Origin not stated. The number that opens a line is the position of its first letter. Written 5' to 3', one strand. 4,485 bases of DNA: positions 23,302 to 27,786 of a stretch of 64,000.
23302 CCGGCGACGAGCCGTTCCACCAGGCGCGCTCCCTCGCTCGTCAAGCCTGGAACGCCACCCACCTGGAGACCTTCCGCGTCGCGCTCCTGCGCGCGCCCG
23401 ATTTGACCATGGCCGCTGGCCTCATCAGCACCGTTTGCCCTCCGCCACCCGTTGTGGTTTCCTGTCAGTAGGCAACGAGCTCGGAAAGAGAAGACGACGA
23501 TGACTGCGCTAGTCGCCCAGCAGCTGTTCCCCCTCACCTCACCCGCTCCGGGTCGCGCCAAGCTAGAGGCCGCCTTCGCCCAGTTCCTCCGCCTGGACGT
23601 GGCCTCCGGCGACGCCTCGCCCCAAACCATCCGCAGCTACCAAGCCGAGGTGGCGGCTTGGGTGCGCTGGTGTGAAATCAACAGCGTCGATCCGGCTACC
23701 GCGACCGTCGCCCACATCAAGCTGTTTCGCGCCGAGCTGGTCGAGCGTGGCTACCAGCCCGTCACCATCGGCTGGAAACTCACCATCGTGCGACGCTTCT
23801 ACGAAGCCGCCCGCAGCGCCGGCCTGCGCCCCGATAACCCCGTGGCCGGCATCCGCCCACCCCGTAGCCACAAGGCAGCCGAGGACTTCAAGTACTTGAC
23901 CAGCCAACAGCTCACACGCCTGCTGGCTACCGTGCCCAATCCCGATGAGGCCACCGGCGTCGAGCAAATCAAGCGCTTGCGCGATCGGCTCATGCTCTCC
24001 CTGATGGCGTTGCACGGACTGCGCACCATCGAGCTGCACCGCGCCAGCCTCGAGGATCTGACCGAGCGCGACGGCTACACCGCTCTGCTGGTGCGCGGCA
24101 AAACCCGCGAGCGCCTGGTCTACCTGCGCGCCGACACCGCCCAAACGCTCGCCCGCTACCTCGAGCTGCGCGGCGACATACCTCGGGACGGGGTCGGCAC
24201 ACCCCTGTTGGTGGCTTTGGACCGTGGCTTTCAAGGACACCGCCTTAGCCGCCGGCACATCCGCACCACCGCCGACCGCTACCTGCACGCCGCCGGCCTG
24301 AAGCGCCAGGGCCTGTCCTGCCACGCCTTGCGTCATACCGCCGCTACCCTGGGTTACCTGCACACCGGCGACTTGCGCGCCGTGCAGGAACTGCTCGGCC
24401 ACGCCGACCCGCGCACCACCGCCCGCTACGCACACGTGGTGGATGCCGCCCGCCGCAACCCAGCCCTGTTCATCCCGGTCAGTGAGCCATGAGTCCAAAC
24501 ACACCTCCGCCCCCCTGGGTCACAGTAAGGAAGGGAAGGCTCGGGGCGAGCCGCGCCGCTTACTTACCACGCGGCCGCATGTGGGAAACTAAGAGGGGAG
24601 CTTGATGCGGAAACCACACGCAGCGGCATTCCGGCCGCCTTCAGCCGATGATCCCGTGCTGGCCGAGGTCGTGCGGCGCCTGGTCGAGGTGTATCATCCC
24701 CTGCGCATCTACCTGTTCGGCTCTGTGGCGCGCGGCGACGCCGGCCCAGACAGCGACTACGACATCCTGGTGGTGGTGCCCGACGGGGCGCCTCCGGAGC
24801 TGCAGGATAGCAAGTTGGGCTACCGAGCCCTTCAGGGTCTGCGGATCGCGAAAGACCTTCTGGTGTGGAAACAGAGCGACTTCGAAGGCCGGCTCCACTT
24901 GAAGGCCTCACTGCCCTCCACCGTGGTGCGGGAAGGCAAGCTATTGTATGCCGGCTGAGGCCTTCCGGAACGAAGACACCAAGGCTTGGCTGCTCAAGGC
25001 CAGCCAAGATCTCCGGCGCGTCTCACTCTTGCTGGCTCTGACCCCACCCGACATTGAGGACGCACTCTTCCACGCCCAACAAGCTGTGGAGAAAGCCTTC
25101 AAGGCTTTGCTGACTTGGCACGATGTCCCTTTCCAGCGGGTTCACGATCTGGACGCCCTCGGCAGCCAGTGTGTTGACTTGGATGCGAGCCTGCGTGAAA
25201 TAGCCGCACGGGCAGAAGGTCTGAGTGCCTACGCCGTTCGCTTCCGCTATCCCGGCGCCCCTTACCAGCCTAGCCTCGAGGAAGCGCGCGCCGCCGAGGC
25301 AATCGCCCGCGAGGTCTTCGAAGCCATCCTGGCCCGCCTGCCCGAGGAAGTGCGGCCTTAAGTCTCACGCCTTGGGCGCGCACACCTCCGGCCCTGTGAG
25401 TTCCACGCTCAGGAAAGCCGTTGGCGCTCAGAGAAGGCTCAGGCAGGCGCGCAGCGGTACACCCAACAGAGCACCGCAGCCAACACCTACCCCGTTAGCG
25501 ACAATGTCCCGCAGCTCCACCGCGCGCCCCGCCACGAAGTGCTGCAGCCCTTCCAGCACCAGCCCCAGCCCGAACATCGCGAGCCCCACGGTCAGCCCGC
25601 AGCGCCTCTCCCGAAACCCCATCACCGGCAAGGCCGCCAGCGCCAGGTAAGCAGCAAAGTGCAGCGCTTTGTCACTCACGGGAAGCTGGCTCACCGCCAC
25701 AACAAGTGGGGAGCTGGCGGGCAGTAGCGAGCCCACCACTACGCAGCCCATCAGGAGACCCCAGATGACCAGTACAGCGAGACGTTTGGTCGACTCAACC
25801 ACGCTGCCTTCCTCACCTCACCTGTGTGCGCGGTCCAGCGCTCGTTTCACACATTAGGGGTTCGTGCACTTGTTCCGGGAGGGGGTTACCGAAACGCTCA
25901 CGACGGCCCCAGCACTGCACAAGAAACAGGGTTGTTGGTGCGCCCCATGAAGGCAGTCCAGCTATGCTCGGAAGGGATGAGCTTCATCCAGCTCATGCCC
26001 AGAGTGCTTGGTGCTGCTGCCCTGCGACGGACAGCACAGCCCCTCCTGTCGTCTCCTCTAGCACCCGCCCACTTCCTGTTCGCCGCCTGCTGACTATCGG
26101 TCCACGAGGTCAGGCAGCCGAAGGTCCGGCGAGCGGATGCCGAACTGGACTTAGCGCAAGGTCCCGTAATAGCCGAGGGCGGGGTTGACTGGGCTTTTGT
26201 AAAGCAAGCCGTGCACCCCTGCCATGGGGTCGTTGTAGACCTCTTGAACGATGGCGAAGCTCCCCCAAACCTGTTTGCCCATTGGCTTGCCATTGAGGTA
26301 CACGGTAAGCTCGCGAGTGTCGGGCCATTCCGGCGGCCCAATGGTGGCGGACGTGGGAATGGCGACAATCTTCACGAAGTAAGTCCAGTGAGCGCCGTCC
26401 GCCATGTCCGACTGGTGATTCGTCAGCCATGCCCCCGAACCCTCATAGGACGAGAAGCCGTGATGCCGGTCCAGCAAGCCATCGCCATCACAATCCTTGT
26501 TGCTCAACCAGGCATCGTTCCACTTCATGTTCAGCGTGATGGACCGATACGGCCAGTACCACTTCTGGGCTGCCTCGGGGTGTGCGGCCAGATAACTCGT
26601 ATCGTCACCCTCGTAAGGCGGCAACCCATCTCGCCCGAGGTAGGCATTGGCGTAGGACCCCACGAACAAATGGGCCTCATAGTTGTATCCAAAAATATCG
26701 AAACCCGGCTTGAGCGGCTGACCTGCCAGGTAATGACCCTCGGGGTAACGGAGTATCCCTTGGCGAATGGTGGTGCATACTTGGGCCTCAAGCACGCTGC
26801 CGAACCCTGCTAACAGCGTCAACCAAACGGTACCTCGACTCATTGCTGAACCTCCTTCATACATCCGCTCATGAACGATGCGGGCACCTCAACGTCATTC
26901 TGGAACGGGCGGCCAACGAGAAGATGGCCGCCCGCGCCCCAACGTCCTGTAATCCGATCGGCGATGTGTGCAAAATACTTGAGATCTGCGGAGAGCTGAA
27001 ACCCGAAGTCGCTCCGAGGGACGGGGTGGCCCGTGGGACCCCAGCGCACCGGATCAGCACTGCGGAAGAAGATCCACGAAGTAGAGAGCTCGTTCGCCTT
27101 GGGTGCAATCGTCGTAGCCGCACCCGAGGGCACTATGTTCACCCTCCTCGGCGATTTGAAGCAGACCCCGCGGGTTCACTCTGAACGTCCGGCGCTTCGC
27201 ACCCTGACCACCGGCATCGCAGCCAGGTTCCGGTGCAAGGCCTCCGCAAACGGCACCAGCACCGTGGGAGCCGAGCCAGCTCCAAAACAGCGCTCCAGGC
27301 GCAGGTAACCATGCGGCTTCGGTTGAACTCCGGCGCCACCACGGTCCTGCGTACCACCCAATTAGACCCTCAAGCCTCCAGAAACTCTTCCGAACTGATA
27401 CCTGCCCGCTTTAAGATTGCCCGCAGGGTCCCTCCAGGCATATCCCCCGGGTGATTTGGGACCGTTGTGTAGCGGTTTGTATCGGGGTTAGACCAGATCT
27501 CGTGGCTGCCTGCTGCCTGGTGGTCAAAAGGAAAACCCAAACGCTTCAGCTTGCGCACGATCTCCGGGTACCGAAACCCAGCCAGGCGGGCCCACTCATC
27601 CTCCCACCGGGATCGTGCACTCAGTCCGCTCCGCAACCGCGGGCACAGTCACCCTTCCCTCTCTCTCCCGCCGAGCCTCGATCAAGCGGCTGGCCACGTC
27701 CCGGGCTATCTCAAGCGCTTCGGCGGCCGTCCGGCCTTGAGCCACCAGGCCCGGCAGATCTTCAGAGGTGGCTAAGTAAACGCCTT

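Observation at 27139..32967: The junction 'GME 3' end | hicBA | wecA' occurs three times in tandem, each time with a different HicAB pair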

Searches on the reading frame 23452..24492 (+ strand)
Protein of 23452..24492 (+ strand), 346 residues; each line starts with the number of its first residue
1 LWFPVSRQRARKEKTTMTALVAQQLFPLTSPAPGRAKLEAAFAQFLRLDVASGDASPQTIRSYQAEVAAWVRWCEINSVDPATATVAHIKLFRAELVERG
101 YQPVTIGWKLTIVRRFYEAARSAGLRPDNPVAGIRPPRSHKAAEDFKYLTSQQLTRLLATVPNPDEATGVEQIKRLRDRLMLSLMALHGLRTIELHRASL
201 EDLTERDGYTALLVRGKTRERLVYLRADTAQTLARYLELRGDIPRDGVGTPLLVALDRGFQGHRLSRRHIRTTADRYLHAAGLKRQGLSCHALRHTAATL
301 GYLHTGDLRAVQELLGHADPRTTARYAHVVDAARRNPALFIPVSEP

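Call 9: search_protein_families(library=pfam, max_evalue=0.001, proteins=[window:23452-24492:+])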
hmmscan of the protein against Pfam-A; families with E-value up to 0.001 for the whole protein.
window:23452-24492:+ (346 aa): 3 families
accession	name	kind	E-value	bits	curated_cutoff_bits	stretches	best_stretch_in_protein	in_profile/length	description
PF00589.27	Phage_integrase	-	5.1e-24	85.4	27.1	1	147-330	1-169/172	Phage integrase family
PF02899.23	Phage_int_SAM_1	-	3.1e-07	31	22.3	1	55-123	14-82/83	Phage integrase, N-terminal SAM-like domain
PF13495.12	Phage_int_SAM_4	-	0.00041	21.1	27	0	54-118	13-76/85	Phage integrase, N-terminal SAM-like domain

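Call 35: search_protein_families(library=ncbifam, max_evalue=0.1, proteins=[window:23452-24492:+])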
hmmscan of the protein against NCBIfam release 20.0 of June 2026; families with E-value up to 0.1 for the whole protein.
window:23452-24492:+ (346 aa): 10 families
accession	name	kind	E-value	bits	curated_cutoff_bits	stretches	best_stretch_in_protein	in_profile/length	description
TIGR02224.1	recomb_XerC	equivalog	8.8e-43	146.8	335.15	1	51-330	9-278/295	tyrosine recombinase XerC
NF001399.0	PRK00283.1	subfamily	4.5e-41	141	279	1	39-331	6-285/300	tyrosine recombinase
TIGR02225.1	recomb_XerD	equivalog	5.5e-41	140.8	329.6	1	45-331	3-276/290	site-specific tyrosine recombinase XerD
NF040815.2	recomb_XerA_Arch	equivalog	1.9e-35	122.7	220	1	54-335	11-260/263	site-specific tyrosine recombinase/integron integrase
NF002331.0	PRK01287.1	subfamily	2.5e-18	66.2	371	1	29-330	17-313/365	site-specific tyrosine recombinase XerC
NF003462.0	PRK05084.1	equivalog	5.8e-18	64.7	267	1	174-336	193-351/360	tyrosine recombinase XerS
TIGR02249.1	integrase_gron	subfamily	3.7e-13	49.5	265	1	262-332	234-303/315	integron integrase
NF011946.0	PRK15417.1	equivalog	5.8e-06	25.7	435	1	270-332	257-318/337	integron integrase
NF007370.0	PRK09870.1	subfamily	0.00032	20.4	221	1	176-327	32-177/200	tyrosine-type DNA invertase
NF007371.0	PRK09871.1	subfamily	0.00044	19.8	222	1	176-334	26-178/198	tyrosine-type DNA invertase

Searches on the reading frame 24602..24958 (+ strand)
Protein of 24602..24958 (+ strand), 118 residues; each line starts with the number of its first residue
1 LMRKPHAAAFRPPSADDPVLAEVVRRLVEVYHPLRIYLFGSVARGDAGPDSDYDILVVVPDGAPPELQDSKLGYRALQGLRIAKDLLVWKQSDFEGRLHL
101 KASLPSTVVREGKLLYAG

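Call 9: search_protein_families(library=pfam, max_evalue=0.001, proteins=[window:24602-24958:+])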
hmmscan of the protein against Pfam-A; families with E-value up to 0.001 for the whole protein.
window:24602-24958:+ (118 aa): 2 families
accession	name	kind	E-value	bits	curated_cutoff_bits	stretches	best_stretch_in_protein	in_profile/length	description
PF01909.29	NTP_transf_2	-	4.2e-12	46.7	21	1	22-87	6-72/93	Nucleotidyltransferase domain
PF18765.7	Polbeta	-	1.4e-08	35.2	26.9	1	32-116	12-88/93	Polymerase beta, Nucleotidyltransferase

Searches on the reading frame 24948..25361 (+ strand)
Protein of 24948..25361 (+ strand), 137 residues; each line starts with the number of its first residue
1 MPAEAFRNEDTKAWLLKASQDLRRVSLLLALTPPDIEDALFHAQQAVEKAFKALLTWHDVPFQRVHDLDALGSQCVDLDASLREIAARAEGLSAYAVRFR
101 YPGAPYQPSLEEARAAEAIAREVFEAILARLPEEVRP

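Call 9: search_protein_families(library=pfam, max_evalue=0.001, proteins=[window:24948-25361:+])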
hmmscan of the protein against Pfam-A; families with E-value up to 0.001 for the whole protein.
window:24948-25361:+ (137 aa): 1 family
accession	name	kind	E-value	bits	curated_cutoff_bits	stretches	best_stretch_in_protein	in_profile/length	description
PF05168.19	HEPN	-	4.1e-19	69.3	22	1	12-127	2-114/117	HEPN domain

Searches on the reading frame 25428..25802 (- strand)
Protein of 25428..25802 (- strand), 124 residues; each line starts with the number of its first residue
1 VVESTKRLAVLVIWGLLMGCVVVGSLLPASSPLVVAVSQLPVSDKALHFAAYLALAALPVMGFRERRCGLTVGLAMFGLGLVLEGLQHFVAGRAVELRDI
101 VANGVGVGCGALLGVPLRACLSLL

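Call 9: search_protein_families(library=pfam, max_evalue=0.001, proteins=[window:25428-25802:-])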
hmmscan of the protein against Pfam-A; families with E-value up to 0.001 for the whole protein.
window:25428-25802:- (124 aa): 1 family
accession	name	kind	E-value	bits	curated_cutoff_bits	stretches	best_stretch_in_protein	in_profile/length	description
PF04892.17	VanZ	-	3.4e-07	31.4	30.1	1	44-113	57-121/126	VanZ like family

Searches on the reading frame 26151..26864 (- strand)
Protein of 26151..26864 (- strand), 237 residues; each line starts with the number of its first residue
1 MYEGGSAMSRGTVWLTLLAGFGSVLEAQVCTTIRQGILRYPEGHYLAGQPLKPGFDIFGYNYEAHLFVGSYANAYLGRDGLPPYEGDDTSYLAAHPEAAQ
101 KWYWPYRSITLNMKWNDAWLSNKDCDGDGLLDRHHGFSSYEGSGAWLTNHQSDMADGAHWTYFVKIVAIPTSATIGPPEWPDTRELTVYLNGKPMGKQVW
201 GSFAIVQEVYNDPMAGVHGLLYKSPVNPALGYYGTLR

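Call 9: search_protein_families(library=pfam, max_evalue=0.001, proteins=[window:26151-26864:-])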
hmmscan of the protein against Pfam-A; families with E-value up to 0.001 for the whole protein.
window:26151-26864:- (237 aa): 0 families

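Call 35: search_protein_families(library=ncbifam, max_evalue=0.1, proteins=[window:26151-26864:-])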
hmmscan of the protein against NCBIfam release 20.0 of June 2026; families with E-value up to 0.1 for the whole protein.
window:26151-26864:- (237 aa): 0 families

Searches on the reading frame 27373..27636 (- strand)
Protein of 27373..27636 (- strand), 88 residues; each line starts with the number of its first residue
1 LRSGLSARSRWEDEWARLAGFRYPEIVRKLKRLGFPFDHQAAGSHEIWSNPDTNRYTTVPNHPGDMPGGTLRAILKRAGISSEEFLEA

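Call 4: search_protein_families(library=pfam, max_evalue=0.01, proteins=[window:27373-27636:-])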
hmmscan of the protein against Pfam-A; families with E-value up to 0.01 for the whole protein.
seq(88 aa): 1 family
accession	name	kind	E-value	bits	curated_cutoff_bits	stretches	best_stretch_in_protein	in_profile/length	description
PF07927.17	HicA_toxin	-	5.3e-18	65.3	27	1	25-80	3-58/58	HicA toxin of bacterial toxin-antitoxin,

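Call 35: search_protein_families(library=ncbifam, max_evalue=0.1, proteins=[window:27373-27636:-])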
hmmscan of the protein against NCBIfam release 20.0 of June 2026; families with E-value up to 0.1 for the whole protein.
seq(88 aa): 0 families
